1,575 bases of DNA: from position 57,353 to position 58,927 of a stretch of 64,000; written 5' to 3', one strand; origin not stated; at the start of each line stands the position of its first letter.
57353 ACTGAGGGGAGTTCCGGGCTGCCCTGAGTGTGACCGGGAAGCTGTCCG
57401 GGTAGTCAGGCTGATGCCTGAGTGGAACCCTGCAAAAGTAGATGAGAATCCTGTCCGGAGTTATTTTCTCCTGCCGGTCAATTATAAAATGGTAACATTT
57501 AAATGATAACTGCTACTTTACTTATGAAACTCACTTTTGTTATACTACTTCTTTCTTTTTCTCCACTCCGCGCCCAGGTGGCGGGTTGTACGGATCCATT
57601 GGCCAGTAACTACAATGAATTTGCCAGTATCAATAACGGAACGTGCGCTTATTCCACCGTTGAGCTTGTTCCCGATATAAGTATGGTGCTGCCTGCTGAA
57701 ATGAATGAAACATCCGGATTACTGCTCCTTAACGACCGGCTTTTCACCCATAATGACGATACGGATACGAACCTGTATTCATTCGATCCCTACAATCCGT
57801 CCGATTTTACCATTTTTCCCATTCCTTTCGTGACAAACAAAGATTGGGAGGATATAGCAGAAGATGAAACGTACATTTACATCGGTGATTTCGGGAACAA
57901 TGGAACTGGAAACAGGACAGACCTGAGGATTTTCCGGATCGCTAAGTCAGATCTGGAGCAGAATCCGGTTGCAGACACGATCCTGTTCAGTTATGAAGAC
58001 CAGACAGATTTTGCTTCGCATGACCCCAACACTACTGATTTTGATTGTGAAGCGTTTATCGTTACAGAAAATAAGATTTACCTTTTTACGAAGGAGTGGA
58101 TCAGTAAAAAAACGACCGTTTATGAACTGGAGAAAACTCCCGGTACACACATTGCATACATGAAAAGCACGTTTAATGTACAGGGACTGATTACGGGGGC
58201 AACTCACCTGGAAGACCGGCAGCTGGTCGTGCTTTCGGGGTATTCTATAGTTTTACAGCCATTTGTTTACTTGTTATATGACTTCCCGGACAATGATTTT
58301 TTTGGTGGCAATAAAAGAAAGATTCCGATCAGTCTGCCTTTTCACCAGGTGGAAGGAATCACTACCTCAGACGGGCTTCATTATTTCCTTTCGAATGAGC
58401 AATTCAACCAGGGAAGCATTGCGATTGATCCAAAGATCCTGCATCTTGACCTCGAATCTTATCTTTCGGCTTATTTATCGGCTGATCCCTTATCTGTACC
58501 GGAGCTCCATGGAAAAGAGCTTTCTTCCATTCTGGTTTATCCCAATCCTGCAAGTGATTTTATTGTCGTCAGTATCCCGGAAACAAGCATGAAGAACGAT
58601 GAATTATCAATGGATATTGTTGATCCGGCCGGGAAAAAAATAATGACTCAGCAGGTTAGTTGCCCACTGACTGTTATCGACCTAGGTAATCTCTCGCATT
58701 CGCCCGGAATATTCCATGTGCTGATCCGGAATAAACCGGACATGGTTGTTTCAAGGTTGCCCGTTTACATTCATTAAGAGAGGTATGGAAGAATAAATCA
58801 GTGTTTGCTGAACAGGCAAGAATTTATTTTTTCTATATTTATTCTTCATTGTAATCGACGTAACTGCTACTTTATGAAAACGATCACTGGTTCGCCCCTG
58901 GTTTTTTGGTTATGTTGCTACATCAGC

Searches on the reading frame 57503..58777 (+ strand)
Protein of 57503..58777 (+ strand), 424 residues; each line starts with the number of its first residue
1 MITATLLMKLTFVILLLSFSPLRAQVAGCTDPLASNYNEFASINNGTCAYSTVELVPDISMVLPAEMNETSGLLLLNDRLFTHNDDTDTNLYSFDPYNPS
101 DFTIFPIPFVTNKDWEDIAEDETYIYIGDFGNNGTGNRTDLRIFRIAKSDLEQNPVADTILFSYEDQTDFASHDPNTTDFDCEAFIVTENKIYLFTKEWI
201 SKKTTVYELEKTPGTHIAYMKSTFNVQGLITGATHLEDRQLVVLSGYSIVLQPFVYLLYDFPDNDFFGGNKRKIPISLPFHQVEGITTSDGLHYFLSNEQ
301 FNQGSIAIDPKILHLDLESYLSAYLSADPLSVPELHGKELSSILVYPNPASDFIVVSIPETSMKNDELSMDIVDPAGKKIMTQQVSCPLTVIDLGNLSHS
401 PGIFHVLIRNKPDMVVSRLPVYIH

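Call 5: search_protein_families(library=pfam, proteins=[window:57503-58777:+], max_evalue=0.01)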
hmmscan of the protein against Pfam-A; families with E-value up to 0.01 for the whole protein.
window:57503-58777:+ (424 aa): 1 family
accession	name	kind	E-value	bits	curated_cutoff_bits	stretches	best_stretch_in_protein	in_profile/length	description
PF18962.6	Por_Secre_tail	-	1.1e-05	26.1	27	1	345-417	1-71/75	Secretion system C-terminal sorting domain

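Call 42: search_protein_families(library=pfam, proteins=[P0036, L003:10001-11953:+, L001:10541-12547:-], max_evalue=1)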
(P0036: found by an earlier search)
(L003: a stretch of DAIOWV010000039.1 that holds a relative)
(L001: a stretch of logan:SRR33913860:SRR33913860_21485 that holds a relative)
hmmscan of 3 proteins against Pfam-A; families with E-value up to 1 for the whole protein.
P0036 (648 aa): 3 families
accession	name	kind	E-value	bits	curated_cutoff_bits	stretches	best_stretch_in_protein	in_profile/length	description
PF03772.21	Competence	-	3.4e-59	200.9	23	1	224-490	1-268/270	Competence protein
PF13567.11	DUF4131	-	5.4e-14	52.6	31.6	1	28-181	6-162/165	Domain of unknown function (DUF4131)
PF05140.19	ResB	-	0.0068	15.7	24.6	1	224-278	124-181/486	ResB-like family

L003:10001-11953:+ (650 aa): 2 families
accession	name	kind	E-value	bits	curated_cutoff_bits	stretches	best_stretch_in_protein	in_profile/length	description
PF03772.21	Competence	-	4.8e-55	187.2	23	1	224-492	1-269/270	Competence protein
PF13567.11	DUF4131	-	2e-11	44.3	31.6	1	32-180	8-161/165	Domain of unknown function (DUF4131)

L001:10541-12547:- (668 aa): 3 families
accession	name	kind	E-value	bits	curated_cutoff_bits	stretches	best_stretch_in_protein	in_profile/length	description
PF18962.6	Por_Secre_tail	-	3.2e-10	40.6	27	1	588-667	1-75/75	Secretion system C-terminal sorting domain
PF22633.2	F5_F8_type_C_2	-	0.019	16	27.8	1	499-547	33-81/91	NedA-like, galactose-binding domain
PF25271.1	DUF7868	-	0.081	13.4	25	1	248-293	83-126/158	Domain of unknown function (DUF7868)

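Call 82: search_protein_families(library=pfam, proteins=[P0073, P0098, P0112, P0074, P0081, P0087, P0131, P0195], max_evalue=0.001)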
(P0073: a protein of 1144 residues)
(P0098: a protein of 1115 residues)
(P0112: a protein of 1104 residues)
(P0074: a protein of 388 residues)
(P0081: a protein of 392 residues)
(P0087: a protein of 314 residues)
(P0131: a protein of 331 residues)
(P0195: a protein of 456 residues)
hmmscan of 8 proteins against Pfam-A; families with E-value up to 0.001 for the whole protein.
P0073 (1144 aa): 6 families
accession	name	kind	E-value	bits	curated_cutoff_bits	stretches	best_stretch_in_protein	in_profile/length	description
PF00580.27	UvrD-helicase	-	3.9e-48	164.9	23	1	424-723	4-267/271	UvrD/REP helicase N-terminal domain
PF13361.12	UvrD_C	-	5.7e-23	82.3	25.6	1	737-1125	2-349/350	UvrD-like helicase C-terminal domain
PF13245.12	AAA_19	-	3.7e-18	66.4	25.1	1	427-712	3-134/134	AAA domain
PF13538.12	UvrD_C_2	-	1.1e-10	41.7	27.4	2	1030-1051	2-23/52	UvrD-like helicase C-terminal domain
PF13604.12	AAA_30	-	9.4e-05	22.7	27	0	638-706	67-127/191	AAA domain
PF01443.25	Viral_helicase1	-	0.00043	20.6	21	0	650-711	43-101/228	Viral superfamily 1 RNA helicase core domain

P0098 (1115 aa): 6 families
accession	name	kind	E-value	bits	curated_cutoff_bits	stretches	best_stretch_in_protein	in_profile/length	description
PF00580.27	UvrD-helicase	-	7.6e-44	150.9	23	1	399-686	12-263/271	UvrD/REP helicase N-terminal domain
PF13361.12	UvrD_C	-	1.9e-25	90.5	25.6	1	703-1100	1-347/350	UvrD-like helicase C-terminal domain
PF13245.12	AAA_19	-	7.9e-18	65.4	25.1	1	394-679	5-134/134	AAA domain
PF13538.12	UvrD_C_2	-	4.2e-10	39.8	27.4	0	1080-1099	33-52/52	UvrD-like helicase C-terminal domain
PF01443.25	Viral_helicase1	-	2.3e-08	34.6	21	0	1067-1099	195-227/228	Viral superfamily 1 RNA helicase core domain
PF13087.12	AAA_12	-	0.00052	20.1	27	0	936-1099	84-191/195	AAA domain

P0112 (1104 aa): 6 families
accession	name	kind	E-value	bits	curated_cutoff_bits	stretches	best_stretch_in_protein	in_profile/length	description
PF00580.27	UvrD-helicase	-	2.5e-46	159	23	1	381-674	10-269/271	UvrD/REP helicase N-terminal domain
PF13361.12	UvrD_C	-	6.5e-27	95.3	25.6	1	686-1073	2-347/350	UvrD-like helicase C-terminal domain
PF13245.12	AAA_19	-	5.5e-16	59.4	25.1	1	380-661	6-134/134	AAA domain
PF13538.12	UvrD_C_2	-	1.2e-12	47.9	27.4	2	1049-1072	27-52/52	UvrD-like helicase C-terminal domain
PF00270.35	DEAD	-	0.00031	21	26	0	379-479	8-108/167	DEAD/DEAH box helicase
PF01443.25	Viral_helicase1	-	0.00046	20.5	21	0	972-1000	178-198/228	Viral superfamily 1 RNA helicase core domain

P0074 (388 aa): 0 families

P0081 (392 aa): 0 families

P0087 (314 aa): 0 families

P0131 (331 aa): 0 families

P0195 (456 aa): 1 family
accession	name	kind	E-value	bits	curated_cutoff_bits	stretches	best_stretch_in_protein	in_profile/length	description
PF00145.23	DNA_methylase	-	3.9e-78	263.6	22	1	142-451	2-323/324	C-5 cytosine-specific DNA methylase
